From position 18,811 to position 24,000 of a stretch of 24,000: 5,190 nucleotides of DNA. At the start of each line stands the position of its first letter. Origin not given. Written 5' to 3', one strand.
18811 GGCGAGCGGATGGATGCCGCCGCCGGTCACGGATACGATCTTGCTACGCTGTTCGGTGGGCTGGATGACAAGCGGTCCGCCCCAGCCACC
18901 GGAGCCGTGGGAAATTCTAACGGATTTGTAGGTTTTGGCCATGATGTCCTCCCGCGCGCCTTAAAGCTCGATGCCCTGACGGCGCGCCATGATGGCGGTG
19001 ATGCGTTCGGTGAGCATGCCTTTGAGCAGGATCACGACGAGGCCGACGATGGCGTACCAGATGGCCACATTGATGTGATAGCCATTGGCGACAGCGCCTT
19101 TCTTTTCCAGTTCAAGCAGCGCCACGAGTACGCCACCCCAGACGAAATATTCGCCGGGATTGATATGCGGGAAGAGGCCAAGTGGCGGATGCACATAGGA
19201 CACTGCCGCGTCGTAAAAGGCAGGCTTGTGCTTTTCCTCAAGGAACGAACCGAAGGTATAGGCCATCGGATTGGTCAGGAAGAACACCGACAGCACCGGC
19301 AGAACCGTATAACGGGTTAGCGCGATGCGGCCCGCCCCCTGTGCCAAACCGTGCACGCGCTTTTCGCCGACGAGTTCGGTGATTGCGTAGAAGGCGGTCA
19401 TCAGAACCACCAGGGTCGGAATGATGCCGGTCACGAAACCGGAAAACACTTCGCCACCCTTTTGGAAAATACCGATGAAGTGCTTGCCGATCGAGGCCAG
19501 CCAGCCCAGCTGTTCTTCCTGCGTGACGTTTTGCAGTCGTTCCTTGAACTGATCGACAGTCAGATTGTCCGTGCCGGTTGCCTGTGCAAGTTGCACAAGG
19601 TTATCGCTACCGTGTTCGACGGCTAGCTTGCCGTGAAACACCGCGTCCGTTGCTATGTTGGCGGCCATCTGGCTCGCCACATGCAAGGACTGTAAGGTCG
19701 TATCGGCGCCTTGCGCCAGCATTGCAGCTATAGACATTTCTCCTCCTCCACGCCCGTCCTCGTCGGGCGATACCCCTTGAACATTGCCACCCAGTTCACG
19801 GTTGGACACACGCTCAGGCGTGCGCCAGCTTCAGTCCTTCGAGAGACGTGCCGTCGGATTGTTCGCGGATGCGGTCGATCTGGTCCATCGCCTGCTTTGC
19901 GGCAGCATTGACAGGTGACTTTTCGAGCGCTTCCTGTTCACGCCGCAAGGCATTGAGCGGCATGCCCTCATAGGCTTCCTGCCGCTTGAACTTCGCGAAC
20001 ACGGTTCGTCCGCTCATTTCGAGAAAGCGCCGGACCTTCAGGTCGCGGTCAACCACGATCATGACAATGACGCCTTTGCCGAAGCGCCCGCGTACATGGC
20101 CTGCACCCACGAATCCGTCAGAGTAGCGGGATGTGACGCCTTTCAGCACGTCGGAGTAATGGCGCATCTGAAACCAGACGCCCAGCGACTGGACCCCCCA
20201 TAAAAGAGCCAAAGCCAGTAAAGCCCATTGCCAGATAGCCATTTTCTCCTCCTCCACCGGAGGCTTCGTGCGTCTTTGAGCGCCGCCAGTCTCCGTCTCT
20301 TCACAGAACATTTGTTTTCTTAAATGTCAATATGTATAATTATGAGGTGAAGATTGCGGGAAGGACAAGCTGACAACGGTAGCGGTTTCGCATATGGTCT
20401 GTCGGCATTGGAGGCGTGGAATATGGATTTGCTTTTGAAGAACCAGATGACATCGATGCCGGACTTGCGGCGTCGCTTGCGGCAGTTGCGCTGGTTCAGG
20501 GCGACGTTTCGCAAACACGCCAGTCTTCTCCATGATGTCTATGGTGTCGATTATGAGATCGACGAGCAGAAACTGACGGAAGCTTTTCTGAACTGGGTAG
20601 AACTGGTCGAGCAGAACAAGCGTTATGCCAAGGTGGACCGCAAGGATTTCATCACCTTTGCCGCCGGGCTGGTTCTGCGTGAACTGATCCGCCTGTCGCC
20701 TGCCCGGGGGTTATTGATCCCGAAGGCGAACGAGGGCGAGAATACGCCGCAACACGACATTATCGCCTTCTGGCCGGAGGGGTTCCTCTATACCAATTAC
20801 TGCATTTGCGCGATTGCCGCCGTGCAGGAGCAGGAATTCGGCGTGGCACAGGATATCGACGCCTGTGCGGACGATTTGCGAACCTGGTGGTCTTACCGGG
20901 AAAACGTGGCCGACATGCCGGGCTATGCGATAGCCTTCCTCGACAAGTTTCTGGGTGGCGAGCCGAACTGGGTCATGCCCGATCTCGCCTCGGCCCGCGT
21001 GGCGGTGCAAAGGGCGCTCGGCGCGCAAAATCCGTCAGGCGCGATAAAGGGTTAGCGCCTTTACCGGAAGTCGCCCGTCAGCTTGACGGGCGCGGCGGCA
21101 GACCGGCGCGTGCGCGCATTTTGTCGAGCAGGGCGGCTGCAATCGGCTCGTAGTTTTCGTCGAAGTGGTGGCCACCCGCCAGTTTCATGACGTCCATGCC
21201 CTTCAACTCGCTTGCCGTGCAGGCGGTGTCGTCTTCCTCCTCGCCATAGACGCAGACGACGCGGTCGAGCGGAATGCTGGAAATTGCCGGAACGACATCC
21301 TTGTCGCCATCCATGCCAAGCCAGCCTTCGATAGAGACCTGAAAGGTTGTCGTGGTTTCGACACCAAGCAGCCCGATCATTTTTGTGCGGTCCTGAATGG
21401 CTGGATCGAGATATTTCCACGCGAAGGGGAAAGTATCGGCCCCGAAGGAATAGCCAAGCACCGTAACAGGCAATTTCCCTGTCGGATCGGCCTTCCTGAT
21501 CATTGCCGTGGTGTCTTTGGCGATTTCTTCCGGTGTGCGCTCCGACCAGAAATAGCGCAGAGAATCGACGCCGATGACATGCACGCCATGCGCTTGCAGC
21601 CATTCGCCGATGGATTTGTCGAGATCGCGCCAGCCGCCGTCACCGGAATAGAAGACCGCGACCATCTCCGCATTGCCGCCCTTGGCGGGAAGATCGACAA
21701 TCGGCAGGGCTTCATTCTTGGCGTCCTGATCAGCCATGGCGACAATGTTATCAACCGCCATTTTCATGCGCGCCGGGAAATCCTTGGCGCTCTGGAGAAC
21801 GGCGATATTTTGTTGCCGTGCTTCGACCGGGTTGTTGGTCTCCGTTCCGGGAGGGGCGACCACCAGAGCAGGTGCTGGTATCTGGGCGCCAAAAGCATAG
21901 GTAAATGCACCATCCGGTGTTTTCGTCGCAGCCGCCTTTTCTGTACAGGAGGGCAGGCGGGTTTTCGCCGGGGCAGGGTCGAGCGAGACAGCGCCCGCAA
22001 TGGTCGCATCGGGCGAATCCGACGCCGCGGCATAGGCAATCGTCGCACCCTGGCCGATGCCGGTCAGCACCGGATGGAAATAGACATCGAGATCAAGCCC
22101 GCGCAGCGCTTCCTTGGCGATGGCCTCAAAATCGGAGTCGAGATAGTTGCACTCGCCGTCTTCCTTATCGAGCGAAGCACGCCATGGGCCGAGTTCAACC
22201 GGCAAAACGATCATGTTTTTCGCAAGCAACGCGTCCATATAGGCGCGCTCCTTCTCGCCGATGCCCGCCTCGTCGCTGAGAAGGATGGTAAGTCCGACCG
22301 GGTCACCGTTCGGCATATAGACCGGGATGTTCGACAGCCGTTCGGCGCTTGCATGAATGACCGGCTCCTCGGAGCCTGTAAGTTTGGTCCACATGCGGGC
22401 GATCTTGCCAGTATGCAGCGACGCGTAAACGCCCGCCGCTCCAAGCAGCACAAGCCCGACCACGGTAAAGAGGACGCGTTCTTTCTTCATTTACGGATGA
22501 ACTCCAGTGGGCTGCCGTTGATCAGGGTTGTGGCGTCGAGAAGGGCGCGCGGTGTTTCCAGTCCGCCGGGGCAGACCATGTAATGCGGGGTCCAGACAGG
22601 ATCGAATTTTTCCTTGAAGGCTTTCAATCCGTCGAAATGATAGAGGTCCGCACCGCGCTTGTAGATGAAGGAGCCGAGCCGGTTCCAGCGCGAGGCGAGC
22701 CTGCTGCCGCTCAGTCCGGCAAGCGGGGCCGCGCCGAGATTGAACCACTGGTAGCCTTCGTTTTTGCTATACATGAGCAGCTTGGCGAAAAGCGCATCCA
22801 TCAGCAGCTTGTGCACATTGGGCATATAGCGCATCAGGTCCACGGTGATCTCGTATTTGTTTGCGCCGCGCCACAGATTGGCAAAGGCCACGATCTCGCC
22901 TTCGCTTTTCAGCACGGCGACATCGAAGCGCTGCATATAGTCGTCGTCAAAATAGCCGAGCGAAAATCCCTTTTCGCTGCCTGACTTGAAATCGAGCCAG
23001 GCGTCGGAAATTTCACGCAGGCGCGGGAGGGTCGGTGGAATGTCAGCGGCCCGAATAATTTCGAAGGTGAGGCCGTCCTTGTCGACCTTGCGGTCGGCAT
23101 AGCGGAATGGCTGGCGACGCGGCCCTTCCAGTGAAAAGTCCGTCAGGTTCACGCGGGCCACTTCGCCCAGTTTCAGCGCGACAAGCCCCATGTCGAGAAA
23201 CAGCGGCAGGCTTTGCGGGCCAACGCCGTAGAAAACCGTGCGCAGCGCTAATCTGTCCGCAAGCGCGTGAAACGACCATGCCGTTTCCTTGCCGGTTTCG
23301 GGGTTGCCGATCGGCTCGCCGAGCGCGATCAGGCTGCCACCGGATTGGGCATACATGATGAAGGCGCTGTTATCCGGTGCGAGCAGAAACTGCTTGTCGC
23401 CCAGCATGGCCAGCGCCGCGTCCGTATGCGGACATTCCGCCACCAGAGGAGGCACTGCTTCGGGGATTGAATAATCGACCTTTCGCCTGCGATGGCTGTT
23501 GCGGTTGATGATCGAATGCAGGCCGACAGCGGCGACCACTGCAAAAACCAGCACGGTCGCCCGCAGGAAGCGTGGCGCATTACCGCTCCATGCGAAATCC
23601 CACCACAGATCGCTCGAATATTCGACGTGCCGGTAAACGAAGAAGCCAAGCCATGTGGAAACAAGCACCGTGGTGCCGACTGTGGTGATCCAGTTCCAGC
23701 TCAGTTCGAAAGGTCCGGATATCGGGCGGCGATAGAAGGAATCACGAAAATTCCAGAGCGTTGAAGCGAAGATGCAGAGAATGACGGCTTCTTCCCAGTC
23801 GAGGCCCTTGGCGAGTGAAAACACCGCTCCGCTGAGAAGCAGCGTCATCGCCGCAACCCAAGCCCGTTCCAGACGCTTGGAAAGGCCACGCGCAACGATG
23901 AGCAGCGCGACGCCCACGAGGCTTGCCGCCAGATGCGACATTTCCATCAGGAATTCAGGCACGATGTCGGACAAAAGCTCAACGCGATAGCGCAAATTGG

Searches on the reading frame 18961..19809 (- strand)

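Call 8: search_protein_families(library=pfam, proteins=[window:18961-19809:-])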
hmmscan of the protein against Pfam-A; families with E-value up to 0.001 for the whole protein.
window:18961-19809:- (282 aa): 1 family
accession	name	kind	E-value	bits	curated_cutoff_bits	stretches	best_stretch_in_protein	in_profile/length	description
PF03608.18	EII-GUT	-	2.6e-62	210.2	25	1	105-277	2-167/167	PTS system enzyme II sorbitol-specific factor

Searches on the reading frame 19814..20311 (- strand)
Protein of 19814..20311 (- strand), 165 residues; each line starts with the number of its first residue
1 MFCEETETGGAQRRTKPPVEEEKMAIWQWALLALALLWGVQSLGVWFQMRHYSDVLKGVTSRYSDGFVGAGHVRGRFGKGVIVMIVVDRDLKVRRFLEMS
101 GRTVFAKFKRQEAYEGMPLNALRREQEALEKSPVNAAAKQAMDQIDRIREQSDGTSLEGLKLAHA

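Call 8: search_protein_families(library=pfam, proteins=[window:19814-20311:-])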
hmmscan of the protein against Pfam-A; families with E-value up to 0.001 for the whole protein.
window:19814-20311:- (165 aa): 1 family
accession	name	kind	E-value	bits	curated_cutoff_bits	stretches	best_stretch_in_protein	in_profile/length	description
PF06923.16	GutM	-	1.5e-25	89.8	25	1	30-129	2-96/107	Glucitol operon activator protein (GutM)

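Call 19: search_protein_families(library=ncbifam, proteins=[window:19814-20245:-], max_evalue=0.1)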
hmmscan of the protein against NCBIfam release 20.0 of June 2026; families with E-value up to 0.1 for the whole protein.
window:19814-20245:- (143 aa): 1 family
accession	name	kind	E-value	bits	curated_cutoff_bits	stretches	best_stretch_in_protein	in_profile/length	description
NF007592.0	PRK10234.1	equivalog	6e-11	42.5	148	1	11-104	9-100/121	transcriptional regulator GutM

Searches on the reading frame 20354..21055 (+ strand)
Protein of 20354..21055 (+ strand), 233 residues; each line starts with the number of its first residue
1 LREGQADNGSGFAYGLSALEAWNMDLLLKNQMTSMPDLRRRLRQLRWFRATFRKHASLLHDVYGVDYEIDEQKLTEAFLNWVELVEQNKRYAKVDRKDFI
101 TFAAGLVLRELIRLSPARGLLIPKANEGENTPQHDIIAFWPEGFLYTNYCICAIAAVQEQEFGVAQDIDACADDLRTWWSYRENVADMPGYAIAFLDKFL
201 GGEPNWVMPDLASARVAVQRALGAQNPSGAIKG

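Call 8: search_protein_families(library=pfam, proteins=[window:20354-21055:+])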
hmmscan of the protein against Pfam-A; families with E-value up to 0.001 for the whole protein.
window:20354-21055:+ (233 aa): 0 families

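Call 10: search_protein_families(library=pfam, proteins=[window:20354-21055:+], max_evalue=0.01)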
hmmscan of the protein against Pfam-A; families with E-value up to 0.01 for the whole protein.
window:20354-21055:+ (233 aa): 0 families

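Call 19: search_protein_families(library=ncbifam, proteins=[window:20414-21055:+], max_evalue=0.1)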
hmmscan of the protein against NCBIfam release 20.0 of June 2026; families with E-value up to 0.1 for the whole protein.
window:20414-21055:+ (213 aa): 0 families

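Call 59: find_homologous_proteins(query=window:20414-21055:+)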
Query window:20414-21055:+ (213 aa): 467 proteins with E <= 0.001 among 688 candidates; the best 120 are listed.
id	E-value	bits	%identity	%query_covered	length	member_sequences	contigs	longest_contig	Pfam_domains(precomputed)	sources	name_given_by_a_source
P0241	1.4e-135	468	98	99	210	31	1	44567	-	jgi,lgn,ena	-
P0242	2.4e-118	411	85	99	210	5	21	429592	-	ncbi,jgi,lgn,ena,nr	ncbi:MAG: hypothetical protein J0H18_00290 [Rhizobiales bacterium]|nr:hypothetical protein [Hyphomic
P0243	4.8e-114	397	84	99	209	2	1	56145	-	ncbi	-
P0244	2.5e-110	385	81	99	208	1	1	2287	-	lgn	-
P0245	3.0e-108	378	79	96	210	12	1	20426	-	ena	-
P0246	1.6e-107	376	78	98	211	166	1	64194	-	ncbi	-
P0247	9.4e-107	373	79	95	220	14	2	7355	-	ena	-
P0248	1.3e-105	370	77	99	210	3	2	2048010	-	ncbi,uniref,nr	ncbi:hypothetical protein [Brucella intermedia]|uniref:hypothetical protein n=1 Tax=Brucella interme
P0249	8.9e-105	367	77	98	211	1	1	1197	-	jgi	-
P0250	1.8e-102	359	76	95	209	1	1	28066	-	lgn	-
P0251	2.6e-102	359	76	95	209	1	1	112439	-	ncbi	ncbi:hypothetical protein ABE530_14250 [Brucella sp. TWI559]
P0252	3.7e-102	358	76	95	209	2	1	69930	-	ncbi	ncbi:hypothetical protein ABE527_17640 [Brucella sp. TWI432]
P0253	2.8e-101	355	74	98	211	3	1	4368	-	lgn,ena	-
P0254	3.0e-100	352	72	98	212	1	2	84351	-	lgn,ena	-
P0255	6.3e-98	344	71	98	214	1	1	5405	-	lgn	-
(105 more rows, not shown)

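Call 65: predict_structure(alignment_id=A1)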
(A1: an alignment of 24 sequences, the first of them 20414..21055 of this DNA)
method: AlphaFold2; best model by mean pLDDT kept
length: 213 residues; sequences in the alignment: 24
mean_pLDDT: 79.9   pTM: 0.79
mean pLDDT of the five models: 79.9, 78.7, 77.4, 76.0, 75.0
residues with pLDDT >= 90: 84; 70-90: 73; 50-70: 38; < 50: 18
segments of 3 or more residues with pLDDT < 50: 1-7, 205-213
pLDDT, mean of each block of 10 residues (from residue 1): 47 64 88 91 90 95 90 88 95 94 57 80 94 89 84 92 84 90 68 65 49 34
secondary structure, 60 per line:
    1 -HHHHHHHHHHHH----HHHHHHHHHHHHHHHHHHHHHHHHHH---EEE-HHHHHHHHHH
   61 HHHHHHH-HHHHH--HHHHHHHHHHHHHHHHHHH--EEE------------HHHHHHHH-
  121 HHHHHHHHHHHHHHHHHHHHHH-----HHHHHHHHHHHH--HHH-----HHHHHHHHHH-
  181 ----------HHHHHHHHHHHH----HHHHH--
elements in order: H2-13 H18-43 E47-49 H51-67 H69-73 H76-94 E97-99 H112-119 H121-142 H148-159 H170-179 H191-202 H207-211

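Call 69: fold_search(model_id=the predicted structure, library=pdb)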
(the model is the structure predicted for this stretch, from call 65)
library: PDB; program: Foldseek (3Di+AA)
matches with E <= 10: 63; with E <= 0.001: 0
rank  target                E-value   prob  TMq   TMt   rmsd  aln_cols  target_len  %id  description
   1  4kbr_F                1.9e+00  0.06  0.15  0.16  17.3       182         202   15  Crystal structure of mouse Ceramide-1-phosphate transfer protein (apo-form) (released 2013-07-17)
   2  9p11_D                2.0e+00  0.06  0.16  0.13  13.1       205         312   13  Cas1-Cas2/3 integrase, heterohexameric assembly (released 2025-10-22)
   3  3zc1_C                2.2e+00  0.06  0.15  0.16  18.3       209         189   15  Crystal structure of AfC3PO (released 2013-01-23)
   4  9s98_B                2.9e+00  0.04  0.16  0.17  20.1       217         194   16  CdvB2 filament - high twist, class A (released 2026-01-28)
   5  6ysg_B                3.0e+00  0.06  0.16  0.04  15.5       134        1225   12  Magnesium chelatase H subunit (ChlH) from Synechocystis sp.PCC6803 to 2.54 A resolution (released 2020-12-09)
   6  1key_D                3.3e+00  0.04  0.19  0.19  18.9       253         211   11  Crystal Structure of Mouse Testis/Brain RNA-binding Protein (TB-RBP) (released 2002-07-03)
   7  1j1j_A                3.7e+00  0.04  0.18  0.18  21.2       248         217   11  Crystal Structure of human Translin (released 2003-12-06)
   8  7y16_C                3.8e+00  0.08  0.19  0.23  13.8       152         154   12  Crystal structure of rRNA-processing protein Las1 (released 2023-06-14)
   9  4wyv_A                4.0e+00  0.03  0.17  0.17  21.2       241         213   11  Crystal Structure of Human Translin in Open Conformation (released 2014-11-26)
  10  1tlv                  4.2e+00  0.04  0.18  0.18  18.3       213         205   11  Structure of the native and inactive LicT PRD from B. subtilis (released 2005-02-08)
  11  6oiu_B                4.2e+00  0.02  0.15  0.05  19.2       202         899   13  X-ray crystal structure of the ectodomain of the Toxoplasma gondii ME49 Aminopeptidase N (TGME49_224350) (released 2020-09-30)
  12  4xlx_C                4.4e+00  0.02  0.16  0.13  19.0       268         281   10  Crystal structure of BjKS from Bradyrhizobium japonicum (released 2015-02-04)
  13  3pja_K                4.6e+00  0.04  0.19  0.18  21.4       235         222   13  Crystal structure of human C3PO complex (released 2011-05-11)
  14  4kbr_H                4.6e+00  0.02  0.15  0.15  16.8       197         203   13  Crystal structure of mouse Ceramide-1-phosphate transfer protein (apo-form) (released 2013-07-17)
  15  6dh9_B                4.9e+00  0.02  0.12  0.11  16.4       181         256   14  Crystal Structure of Human PPARgamma Ligand Binding Domain in Complex with MSDC-0602 (released 2019-05-22)
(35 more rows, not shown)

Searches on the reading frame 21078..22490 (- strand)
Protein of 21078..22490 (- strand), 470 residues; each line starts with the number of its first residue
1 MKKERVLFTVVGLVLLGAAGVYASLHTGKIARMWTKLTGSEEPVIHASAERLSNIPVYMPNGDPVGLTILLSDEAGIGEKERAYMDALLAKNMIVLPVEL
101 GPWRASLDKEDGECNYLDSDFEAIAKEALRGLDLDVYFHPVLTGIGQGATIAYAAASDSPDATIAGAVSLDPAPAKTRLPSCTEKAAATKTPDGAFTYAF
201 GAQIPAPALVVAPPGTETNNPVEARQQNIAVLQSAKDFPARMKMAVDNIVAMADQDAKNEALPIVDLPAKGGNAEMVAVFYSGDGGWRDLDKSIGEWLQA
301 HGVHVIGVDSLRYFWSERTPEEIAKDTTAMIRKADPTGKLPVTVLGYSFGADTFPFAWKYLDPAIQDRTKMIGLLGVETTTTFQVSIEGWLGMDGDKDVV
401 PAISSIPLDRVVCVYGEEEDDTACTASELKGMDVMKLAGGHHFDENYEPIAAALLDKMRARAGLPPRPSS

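Call 8: search_protein_families(library=pfam, proteins=[window:21078-22490:-])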
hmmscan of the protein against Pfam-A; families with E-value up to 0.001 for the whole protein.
window:21078-22490:- (470 aa): 1 family
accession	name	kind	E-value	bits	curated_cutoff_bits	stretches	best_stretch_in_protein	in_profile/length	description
PF06057.17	VirJ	-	2.3e-82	275.9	22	1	276-461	2-190/191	Bacterial virulence protein (VirJ)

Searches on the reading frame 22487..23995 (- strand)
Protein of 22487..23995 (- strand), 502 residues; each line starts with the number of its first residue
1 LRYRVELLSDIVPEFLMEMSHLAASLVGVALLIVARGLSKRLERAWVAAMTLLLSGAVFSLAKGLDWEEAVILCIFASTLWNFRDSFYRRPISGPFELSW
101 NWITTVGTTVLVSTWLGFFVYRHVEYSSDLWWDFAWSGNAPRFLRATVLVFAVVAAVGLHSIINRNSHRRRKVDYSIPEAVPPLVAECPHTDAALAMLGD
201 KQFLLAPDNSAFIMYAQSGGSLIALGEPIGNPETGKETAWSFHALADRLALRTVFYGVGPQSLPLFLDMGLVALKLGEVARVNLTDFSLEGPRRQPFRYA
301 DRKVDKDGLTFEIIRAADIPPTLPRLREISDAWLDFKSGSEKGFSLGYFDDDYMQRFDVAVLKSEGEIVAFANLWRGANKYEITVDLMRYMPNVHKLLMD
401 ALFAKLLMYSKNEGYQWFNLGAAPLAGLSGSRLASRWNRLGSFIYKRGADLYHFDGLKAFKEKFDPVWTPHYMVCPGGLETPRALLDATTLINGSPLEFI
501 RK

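Call 8: search_protein_families(library=pfam, proteins=[window:22487-23995:-])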
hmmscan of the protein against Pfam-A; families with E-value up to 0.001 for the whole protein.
window:22487-23995:- (502 aa): 1 family
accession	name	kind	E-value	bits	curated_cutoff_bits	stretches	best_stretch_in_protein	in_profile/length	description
PF09924.15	LPG_synthase_C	-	2.7e-81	273.4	27.5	1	189-474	10-297/298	Phosphatidylglycerol lysyltransferase, C-terminal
